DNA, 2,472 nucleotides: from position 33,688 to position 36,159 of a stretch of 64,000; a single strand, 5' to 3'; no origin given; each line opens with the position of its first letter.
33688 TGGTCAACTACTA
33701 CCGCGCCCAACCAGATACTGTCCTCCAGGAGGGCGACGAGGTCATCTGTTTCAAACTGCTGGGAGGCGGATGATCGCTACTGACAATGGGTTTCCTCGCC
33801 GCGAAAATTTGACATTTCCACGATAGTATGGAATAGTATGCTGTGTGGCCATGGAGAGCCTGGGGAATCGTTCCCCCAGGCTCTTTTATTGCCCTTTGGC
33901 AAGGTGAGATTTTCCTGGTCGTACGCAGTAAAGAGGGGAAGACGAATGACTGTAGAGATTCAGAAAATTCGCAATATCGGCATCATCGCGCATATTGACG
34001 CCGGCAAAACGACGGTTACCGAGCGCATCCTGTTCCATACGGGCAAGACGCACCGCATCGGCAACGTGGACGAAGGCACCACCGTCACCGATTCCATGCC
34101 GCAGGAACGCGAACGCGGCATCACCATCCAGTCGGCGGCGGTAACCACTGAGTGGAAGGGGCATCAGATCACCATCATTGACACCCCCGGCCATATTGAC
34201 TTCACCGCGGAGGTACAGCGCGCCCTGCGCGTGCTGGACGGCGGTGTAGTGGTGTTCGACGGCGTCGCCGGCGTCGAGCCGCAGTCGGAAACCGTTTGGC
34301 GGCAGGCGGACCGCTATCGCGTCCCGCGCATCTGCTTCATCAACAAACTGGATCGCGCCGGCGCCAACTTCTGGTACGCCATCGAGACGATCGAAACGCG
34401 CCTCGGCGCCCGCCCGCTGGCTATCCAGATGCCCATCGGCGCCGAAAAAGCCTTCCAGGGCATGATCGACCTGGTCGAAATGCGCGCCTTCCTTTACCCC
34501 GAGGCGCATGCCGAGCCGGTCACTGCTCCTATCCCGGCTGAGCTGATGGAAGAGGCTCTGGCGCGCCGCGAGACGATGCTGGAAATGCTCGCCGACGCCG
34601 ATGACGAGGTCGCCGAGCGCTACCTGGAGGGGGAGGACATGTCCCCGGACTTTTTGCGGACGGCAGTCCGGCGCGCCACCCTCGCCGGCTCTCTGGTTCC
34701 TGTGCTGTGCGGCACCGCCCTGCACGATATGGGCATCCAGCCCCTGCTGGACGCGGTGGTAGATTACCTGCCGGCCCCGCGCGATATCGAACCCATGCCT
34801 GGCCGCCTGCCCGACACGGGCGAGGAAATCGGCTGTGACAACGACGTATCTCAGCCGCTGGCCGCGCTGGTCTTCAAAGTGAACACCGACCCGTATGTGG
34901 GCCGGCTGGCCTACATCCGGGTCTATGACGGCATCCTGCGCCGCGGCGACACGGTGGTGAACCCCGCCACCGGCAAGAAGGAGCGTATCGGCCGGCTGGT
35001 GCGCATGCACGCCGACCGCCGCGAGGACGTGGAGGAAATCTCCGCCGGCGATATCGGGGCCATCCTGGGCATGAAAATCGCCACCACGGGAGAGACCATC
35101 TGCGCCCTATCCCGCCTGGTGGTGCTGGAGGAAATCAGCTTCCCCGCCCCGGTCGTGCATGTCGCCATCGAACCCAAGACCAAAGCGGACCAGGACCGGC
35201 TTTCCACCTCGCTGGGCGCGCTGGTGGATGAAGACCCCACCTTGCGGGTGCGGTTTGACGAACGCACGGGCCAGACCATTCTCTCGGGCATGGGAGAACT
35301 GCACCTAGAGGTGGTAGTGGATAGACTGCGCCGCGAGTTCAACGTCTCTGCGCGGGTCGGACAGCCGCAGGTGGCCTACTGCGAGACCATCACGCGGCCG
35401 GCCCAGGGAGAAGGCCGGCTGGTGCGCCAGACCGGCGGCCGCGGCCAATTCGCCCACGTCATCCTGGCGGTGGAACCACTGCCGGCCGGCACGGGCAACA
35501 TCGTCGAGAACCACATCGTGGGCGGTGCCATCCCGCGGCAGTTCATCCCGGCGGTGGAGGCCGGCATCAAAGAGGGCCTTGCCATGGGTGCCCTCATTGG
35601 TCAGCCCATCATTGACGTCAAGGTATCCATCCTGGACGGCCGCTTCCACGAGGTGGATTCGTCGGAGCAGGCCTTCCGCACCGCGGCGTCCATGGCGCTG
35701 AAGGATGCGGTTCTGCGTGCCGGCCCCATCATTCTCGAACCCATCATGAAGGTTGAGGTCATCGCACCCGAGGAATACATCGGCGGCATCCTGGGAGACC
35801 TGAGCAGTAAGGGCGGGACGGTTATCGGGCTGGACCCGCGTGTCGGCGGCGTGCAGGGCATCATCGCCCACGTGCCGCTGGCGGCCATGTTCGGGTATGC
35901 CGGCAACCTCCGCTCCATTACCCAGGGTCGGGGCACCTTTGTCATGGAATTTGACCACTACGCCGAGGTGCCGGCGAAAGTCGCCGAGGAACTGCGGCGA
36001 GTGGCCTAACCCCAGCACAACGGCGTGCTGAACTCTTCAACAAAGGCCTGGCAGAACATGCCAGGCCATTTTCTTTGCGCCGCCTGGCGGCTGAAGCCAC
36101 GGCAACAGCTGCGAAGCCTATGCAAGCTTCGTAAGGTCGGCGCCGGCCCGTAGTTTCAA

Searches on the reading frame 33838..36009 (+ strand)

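Call 75: search_protein_families(library=pfam, proteins=[window:33838-36009:+], max_evalue=0.00001)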
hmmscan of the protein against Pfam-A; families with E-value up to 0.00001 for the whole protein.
window:33838-36009:+ (723 aa): 7 families
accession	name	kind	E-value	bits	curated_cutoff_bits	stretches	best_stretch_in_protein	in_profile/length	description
PF00009.33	GTP_EFTU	-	8e-63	211.9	26.5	1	43-312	2-187/188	Elongation factor Tu GTP binding domain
PF03764.24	EFG_IV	-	1.5e-41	141.4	24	1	510-628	1-120/121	Elongation factor G, domain IV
PF14492.12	EFG_III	-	3.5e-32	110.7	27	1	435-508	1-74/75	Elongation Factor G, domain III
PF00679.30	EFG_C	-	4.7e-27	94.3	27.9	1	632-718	2-88/89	Elongation factor G C-terminus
PF22042.2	EF-G_D2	-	2.6e-19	69.6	27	1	341-423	2-83/84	Elongation factor G domain 2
PF03144.31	GTP_EFTU_D2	-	2.8e-18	66.5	30.3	1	355-422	1-73/73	Elongation factor Tu domain 2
PF16658.11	RF3_C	-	1.9e-06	28.2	40.1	1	437-521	8-92/132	Class II release factor RF3, C-terminal domain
